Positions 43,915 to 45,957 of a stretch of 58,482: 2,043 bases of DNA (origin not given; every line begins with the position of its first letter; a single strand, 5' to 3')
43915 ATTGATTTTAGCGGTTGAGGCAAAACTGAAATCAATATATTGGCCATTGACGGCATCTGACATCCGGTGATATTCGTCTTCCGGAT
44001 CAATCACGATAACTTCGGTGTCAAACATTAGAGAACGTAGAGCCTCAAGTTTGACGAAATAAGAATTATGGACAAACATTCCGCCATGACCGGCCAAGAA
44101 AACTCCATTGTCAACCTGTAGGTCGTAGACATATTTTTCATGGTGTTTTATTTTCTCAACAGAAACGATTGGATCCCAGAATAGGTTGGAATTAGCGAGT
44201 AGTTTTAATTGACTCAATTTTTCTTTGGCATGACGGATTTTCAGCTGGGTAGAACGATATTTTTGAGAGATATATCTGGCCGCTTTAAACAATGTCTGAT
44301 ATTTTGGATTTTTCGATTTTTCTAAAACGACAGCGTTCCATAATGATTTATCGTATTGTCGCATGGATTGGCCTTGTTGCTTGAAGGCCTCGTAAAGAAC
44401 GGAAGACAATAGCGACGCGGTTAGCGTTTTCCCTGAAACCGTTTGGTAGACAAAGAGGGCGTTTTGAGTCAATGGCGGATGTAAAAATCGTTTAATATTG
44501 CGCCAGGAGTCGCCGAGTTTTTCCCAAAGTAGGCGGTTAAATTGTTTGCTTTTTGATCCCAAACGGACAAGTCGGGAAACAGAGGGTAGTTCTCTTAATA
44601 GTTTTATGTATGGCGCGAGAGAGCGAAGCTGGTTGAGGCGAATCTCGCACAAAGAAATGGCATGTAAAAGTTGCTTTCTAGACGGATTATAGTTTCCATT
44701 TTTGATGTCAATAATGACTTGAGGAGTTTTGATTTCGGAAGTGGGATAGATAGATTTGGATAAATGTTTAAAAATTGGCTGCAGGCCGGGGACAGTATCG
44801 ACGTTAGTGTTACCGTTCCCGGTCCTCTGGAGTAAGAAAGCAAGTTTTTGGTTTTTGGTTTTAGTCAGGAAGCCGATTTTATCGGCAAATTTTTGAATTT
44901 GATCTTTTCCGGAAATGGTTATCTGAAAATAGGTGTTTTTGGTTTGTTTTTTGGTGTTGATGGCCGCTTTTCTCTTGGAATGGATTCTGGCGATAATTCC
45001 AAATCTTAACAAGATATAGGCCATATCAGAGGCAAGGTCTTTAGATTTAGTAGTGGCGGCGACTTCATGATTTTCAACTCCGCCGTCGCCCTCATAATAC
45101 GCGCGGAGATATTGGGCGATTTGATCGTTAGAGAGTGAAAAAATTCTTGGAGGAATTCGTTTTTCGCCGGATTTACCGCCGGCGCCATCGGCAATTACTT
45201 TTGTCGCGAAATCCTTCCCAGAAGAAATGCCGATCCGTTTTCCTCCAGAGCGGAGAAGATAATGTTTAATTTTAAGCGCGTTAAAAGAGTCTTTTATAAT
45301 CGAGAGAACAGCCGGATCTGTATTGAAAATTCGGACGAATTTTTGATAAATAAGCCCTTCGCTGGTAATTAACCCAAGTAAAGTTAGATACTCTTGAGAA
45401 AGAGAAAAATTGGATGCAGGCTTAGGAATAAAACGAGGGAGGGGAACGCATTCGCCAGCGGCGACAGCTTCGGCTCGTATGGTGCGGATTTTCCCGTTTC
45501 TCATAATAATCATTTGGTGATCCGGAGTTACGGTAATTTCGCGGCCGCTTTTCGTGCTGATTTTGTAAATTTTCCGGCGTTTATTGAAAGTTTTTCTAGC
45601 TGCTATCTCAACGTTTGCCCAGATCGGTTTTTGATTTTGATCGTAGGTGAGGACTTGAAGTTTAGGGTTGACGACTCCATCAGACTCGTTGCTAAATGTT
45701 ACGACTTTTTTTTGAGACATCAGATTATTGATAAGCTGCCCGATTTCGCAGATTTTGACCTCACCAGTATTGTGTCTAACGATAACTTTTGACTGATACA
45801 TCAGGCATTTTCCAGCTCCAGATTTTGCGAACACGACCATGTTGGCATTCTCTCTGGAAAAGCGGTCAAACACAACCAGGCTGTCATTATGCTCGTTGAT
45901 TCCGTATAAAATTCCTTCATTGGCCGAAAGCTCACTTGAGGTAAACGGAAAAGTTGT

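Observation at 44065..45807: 581-aa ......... intein splitting the Walker A loop of the VirB4-like ATPase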

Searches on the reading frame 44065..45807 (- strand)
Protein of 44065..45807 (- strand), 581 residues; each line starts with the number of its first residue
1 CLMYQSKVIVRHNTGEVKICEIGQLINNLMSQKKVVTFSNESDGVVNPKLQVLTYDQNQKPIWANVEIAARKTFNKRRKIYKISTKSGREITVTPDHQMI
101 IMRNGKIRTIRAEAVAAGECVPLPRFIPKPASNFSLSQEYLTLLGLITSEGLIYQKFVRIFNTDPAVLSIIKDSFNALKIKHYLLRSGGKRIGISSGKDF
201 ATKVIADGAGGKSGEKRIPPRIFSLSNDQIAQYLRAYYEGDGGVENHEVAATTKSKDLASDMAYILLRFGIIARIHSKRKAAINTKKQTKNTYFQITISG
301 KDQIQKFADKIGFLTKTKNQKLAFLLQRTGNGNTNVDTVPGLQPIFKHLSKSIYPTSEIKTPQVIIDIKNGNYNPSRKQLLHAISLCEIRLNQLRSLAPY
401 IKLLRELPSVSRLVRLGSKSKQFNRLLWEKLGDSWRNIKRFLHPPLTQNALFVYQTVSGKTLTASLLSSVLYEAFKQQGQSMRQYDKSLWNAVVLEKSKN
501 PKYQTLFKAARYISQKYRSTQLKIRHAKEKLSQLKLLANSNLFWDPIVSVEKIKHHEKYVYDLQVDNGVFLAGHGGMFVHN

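Call 4: search_protein_families(library=pfam, proteins=[window:44065-45807:-], max_evalue=1)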
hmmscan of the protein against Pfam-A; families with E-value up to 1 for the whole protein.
window:44065-45807:- (581 aa): 4 families
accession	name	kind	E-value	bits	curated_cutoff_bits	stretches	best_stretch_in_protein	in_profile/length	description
PF14528.11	LAGLIDADG_3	-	4.2e-20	72.2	22.5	1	228-312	1-82/82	LAGLIDADG-like domain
PF14890.11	Intein_splicing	-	2.7e-17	63.4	35.8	1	49-581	37-155/155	Intein splicing domain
PF01079.26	Hint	-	0.00035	20.7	29.7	1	51-121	38-114/213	Hint module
PF12179.13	IKKbetaNEMObind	-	0.18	12.1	25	1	466-486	13-33/37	I-kappa-kinase-beta NEMO binding domain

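Call 5: search_protein_families(library=ncbifam, proteins=[window:44065-45807:-], max_evalue=1)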
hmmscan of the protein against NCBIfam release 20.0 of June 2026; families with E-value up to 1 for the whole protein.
window:44065-45807:- (581 aa): 15 families
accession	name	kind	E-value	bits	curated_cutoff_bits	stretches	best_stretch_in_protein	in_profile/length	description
NF011491.0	PRK14898.1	equivalog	2e-36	125.4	783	3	2-129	77-201/860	DNA-directed RNA polymerase subunit A''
NF003157.0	PRK04132.1-2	equivalog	1.6e-32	112.4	1103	1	1-573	50-589/864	replication factor C small subunit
NF003159.0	PRK04132.1-4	equivalog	1.7e-31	109.1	999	2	14-332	62-351/852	replication factor C small subunit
NF005852.0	PRK07773.1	equivalog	1.4e-27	96.3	780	2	76-341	449-726/886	replicative DNA helicase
NF045703.1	rSAM_Tes_intein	exception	1.1e-22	79.8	1700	2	1-119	156-270/1040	tetraether lipid synthase Tes, intein-containing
NF011418.0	PRK14845.1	equivalog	7e-18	63.8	756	1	1-332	24-318/1049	translation initiation factor IF-2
NF003158.0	PRK04132.1-3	equivalog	3.1e-15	54.4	1750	2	35-320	82-335/1437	replication factor C small subunit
NF038098.1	GyrA_w_intein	exception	4.7e-15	54.6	1850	1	73-348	167-449/1232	intein-containing DNA gyrase subunit A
NF006207.0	PRK08332.1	equivalog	7.7e-15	53.2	2400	1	65-324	933-1198/1684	vitamin B12-dependent ribonucleotide reductase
NF011303.0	PRK14715.1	equivalog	7.4e-11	39.9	1585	1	202-320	1188-1317/1627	DNA-directed DNA polymerase II large subunit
TIGR01445.1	intein_Nterm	domain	1.2e-10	42.2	24.5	1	1-100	1-82/83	intein N-terminal splicing region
NF011302.0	PRK14714.1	equivalog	1.3e-08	32.9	1791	1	1-124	932-1053/1350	DNA-directed DNA polymerase II large subunit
NF038162.1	RtcB_rel_intein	exception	3.6e-06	25.3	1150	1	22-105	89-174/961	intein-containing RtcB family protein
NF007072.0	PRK09519.1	equivalog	1.4e-05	23.7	1024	1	213-313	443-556/790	intein-containing recombinase RecA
NF011287.0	PRK14698.1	equivalog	0.00012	20.2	1238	1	66-307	297-557/1017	V-type ATP synthase subunit A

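Call 6: search_solved_structures(query=window:44065-45807:-, max_evalue=1, show_alignments=3)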
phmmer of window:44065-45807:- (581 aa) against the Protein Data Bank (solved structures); distinct sequences matched with E-value up to 1: 16.
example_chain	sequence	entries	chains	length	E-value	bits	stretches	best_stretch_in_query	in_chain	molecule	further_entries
2cw7_A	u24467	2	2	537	6.6e-17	64.6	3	14-145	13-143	Endonuclease PI-PkoII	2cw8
6rpq_A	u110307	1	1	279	2.7e-10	42.8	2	21-126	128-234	Ubiquitin-like protein SMT3,1108aa long hypothetical cell division control protein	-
5o9i_A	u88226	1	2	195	3.6e-10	42.4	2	4-136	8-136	Transcription initiation factor IIB,Transcription initiation factor IIB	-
5o9j_A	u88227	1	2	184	2.5e-08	36.2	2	4-132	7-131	Transcription initiation factor IIB,Transcription initiation factor IIB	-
2jmz_A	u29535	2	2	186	2.7e-06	29.5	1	77-125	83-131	Hypothetical protein MJ0781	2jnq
6rpp_A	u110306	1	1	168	3.4e-05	25.9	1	15-118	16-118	Cell division control protein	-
7qsu_A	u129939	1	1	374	0.00015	23.8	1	136-309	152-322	V-ATPase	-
7qss_A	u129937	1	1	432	0.00024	23.1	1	136-309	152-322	V-type ATP synthase alpha chain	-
7qst_A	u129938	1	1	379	0.035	16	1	66-303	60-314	V-type ATP synthase subunit A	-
9hth_A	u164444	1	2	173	0.13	14.2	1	65-112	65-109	DNA-directed DNA polymerase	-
6frg_A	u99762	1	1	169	0.17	13.7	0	532-565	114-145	Replicative DNA helicase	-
6frh_A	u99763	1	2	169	0.17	13.7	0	532-565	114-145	Replicative DNA helicase,Replicative DNA helicase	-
2y4x_A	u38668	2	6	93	0.33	12.8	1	169-211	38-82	PILP PROTEIN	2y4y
2lc4_A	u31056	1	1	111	0.39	12.5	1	169-211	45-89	PilP protein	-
2lqm_A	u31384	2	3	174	0.67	11.8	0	76-121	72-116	Pho radA intein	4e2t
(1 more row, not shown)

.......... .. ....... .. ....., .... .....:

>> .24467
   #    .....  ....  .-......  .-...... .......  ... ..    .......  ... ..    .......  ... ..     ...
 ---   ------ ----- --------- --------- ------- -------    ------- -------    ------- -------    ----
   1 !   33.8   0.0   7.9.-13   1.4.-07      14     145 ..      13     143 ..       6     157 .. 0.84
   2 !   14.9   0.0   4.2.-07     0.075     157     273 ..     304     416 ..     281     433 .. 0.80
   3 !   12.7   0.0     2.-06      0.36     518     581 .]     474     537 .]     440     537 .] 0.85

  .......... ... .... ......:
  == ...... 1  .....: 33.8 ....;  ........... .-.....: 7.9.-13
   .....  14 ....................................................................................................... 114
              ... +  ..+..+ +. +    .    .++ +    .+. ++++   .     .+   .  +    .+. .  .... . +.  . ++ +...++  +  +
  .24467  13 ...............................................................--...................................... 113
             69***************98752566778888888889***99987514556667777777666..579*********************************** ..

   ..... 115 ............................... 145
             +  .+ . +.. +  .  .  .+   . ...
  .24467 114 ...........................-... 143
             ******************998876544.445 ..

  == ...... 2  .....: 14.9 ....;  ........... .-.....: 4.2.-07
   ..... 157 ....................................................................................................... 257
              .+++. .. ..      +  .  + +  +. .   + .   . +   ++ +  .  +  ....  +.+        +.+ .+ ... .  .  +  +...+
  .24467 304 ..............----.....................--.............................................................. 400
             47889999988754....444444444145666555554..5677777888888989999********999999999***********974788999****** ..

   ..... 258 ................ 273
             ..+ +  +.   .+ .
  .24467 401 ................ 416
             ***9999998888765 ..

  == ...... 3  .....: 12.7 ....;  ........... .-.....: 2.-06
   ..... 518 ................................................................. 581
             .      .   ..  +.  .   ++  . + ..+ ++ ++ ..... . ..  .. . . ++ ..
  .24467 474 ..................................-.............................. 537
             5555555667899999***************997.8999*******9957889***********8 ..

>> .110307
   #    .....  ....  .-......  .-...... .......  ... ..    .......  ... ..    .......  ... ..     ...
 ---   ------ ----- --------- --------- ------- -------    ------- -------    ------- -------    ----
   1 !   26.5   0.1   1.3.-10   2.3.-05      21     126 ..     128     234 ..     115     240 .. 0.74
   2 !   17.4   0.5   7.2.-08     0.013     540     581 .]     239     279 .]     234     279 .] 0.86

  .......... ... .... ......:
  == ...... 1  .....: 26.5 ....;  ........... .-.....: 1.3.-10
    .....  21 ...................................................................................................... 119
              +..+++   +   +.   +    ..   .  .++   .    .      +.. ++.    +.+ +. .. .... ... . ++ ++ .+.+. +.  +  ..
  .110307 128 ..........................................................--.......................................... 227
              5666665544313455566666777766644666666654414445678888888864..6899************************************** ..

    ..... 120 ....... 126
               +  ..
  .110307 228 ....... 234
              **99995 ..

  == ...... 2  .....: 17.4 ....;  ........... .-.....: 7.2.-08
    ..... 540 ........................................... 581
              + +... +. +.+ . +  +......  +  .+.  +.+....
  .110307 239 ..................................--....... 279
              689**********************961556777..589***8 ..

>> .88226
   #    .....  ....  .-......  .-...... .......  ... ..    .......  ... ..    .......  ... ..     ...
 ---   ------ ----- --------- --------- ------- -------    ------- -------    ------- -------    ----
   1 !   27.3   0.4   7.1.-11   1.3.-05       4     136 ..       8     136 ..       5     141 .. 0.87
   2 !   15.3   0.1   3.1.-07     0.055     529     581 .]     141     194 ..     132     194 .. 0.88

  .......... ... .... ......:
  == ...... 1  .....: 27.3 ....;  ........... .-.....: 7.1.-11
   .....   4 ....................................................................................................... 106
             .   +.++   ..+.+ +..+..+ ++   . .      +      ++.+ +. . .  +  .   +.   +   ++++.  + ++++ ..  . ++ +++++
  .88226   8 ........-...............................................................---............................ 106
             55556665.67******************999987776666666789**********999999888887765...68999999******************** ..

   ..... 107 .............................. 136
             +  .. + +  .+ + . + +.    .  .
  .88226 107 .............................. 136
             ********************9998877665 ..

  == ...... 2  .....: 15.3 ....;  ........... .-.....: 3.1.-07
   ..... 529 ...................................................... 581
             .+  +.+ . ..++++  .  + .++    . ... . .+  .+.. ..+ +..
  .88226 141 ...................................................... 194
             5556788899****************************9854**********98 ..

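Call 11: find_homologous_proteins(query=window:44065-45807:-, max_evalue=0.001)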
Query window:44065-45807:- (581 aa): 72 proteins with E <= 0.001 among 8000 candidates.
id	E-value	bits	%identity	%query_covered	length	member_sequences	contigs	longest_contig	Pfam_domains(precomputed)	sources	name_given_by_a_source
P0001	1.2e-226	772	59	100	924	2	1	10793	PF19044.7,PF14528.12,PF14890.12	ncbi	ncbi:MAG: LAGLIDADG family homing endonuclease, partial [Patescibacteria group bacterium]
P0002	4.4e-190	651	57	92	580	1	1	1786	PF05204.20,PF14528.12,PF14890.12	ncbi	ncbi:MAG: LAGLIDADG family homing endonuclease, partial [Nitrospirota bacterium]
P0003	2.0e-141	490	43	99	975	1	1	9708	PF19044.7,PF01935.24,PF14528.12,PF12846.14,PF14890.12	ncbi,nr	ncbi:ATP-binding protein [Candidatus Gottesmanbacteria bacterium]|nr:ATP-binding protein [Candidatus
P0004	1.8e-137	477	43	98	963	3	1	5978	PF19044.7,PF01935.24,PF14528.12,PF12846.14,PF14890.12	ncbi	ncbi:MAG: ATP-binding protein, partial [Patescibacteria group bacterium]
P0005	3.1e-130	454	38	99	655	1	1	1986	PF14528.12,PF14890.12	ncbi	ncbi:MAG: LAGLIDADG family homing endonuclease, partial [Patescibacteria group bacterium]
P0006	1.5e-122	428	39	99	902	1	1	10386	PF05204.20,PF14528.12,PF14890.12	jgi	-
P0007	2.5e-122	427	39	96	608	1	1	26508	PF05204.20,PF14528.12,PF14890.12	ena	-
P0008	9.5e-114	399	41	87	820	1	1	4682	PF14528.12,PF14890.12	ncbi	-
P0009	8.3e-111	389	36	99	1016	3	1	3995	PF19044.7,PF14528.12,PF12846.14,PF14890.12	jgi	-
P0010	2.0e-109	385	39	72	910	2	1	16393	PF14528.12,PF14890.12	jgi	jgi:intein/homing endonuclease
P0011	3.9e-90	321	35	83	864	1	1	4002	PF14528.12,PF14890.12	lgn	-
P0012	8.6e-84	300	42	66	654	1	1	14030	PF14528.12,PF14890.12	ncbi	-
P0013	8.2e-82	294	48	56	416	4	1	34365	PF05204.20,PF14528.12,PF14890.12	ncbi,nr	ncbi:hypothetical protein HYS03_00395 [Candidatus Woesebacteria bacterium]|nr:hypothetical protein [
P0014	2.2e-81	292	51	48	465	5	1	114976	PF14528.12,PF14890.12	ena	-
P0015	1.8e-71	260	38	42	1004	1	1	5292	PF01935.24,PF14528.12,PF12846.14,PF14890.12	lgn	-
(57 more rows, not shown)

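Call 27: predict_structure(alignment_id=A1)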
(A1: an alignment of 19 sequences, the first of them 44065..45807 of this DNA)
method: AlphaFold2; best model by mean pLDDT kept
length: 581 residues; sequences in the alignment: 19
mean_pLDDT: 89.9   pTM: 0.80
mean pLDDT of the five models: 89.9, 89.6, 88.9, 87.1, 85.4
residues with pLDDT >= 90: 385; 70-90: 182; 50-70: 14; < 50: 0
segments of 3 or more residues with pLDDT < 50: none
pLDDT, mean of each block of 10 residues (from residue 1): 90 89 95 92 93 90 93 85 92 90 85 92 87 86 95 90 94 97 91 94 86 84 93 96 91 92 93 89 67 90 92 96 89 66 90 86 90 81 94 94 94 93 94 92 91 93 91 92 91 81 93 94 93 89 91 89 89 88 72
secondary structure, 60 per line:
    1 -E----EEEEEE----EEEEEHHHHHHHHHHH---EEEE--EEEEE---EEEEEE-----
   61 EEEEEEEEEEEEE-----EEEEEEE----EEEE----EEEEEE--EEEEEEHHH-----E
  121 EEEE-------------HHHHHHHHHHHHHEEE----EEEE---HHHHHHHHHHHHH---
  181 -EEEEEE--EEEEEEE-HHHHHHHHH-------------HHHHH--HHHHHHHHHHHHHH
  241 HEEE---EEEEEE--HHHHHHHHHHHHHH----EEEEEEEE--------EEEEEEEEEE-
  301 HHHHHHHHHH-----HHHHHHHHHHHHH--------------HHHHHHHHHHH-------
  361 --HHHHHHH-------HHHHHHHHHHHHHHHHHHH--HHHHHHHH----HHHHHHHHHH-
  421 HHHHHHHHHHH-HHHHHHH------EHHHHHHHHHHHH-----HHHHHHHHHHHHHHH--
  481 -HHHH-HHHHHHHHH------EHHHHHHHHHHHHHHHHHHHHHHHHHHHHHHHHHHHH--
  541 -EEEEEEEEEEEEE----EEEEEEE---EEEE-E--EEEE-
elements in order: E7-12 E17-21 H22-32 E36-39 E42-46 E50-55 E61-73 E79-85 E90-93 E98-103 E106-111 E120-124 H138-150 E151-153 E158-161 H165-177 E182-187 E190-196 H198-206 H220-224 H227-241 E242-244 E248-253 H256-269 E274-281 E290-299 H301-310 H316-328 H343-353 H363-369 H377-395 H398-405 H410-419 H421-431 H433-439 H447-458 H464-478 H482-485 H487-495 H503-538 E542-554 E559-565 E569-572 E577-580

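Call 30: fold_search(model_id=the predicted structure, library=pdb)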
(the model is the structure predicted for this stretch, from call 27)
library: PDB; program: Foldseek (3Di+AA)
matches with E <= 10: 513; with E <= 0.001: 72
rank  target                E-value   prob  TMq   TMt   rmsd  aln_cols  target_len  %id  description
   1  7qss                  2.0e-20  1.00  0.55  0.72  10.1       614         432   14  Crystal structure of homing endonuclease-associated TliVMA intein (C1A) (released 2022-03-30)
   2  1dq3                  1.1e-19  1.00  0.53  0.66  12.8       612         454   15  CRYSTAL STRUCTURE OF AN ARCHAEAL INTEIN-ENCODED HOMING ENDONUCLEASE PI-PFUI (released 2000-07-05)
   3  2cw7                  9.9e-19  1.00  0.56  0.60   9.3       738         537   14  Crystal structure of intein homing endonuclease II (released 2006-04-18)
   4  7qsu                  2.4e-18  1.00  0.46  0.70   4.2       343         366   18  Crystal structure of homing endonuclease-associated TliVMA intein (C1A, d333-339) (released 2022-03-30)
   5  7qst                  8.7e-15  1.00  0.47  0.73  11.0       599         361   11  Crystal structure of homing endonuclease-associated PhoVMA intein (C1A) (released 2022-03-30)
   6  5o9i_A                6.1e-08  1.00  0.20  0.65   1.8       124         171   20  Crystal structure of transcription factor IIB Mvu mini-intein (released 2017-11-01)
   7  5o9i_B                6.8e-08  1.00  0.20  0.63   1.7       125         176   20  Crystal structure of transcription factor IIB Mvu mini-intein (released 2017-11-01)
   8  1vde_B                1.5e-07  1.00  0.32  0.41   8.4       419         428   11  PI-SCEI, A HOMING ENDONUCLEASE WITH PROTEIN SPLICING ACTIVITY (released 1998-04-08)
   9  1ef0_A                2.9e-07  1.00  0.33  0.43   6.9       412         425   10  CRYSTAL STRUCTURE OF PI-SCEI MINIPRECURSOR (released 2000-06-07)
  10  5o9j_B                4.3e-07  1.00  0.19  0.52   3.5       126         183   20  Crystal structure of transcription factor IIB Mja mini-intein (released 2017-11-01)
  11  5o9j_A                6.3e-07  1.00  0.19  0.52   9.2       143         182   18  Crystal structure of transcription factor IIB Mja mini-intein (released 2017-11-01)
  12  2dch                  7.3e-07  1.00  0.25  0.63   6.8       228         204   17  Crystal structure of archaeal intron-encoded homing endonuclease I-Tsp061I (released 2006-07-06)
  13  1um2_B                1.1e-06  1.00  0.32  0.42   8.2       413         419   10  Crystal Structure of the Vma1-Derived Endonuclease with the Ligated Extein Segment (released 2004-09-22)
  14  1jva_B                1.5e-06  1.00  0.33  0.42   6.9       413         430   10  CRYSTAL STRUCTURE OF THE VMA1-DERIVED ENDONUCLEASE BEARING THE N AND C EXTEIN PROPEPTIDES (released 2002-08-29)
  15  1vde_A                1.8e-06  1.00  0.32  0.41   7.4       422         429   12  PI-SCEI, A HOMING ENDONUCLEASE WITH PROTEIN SPLICING ACTIVITY (released 1998-04-08)
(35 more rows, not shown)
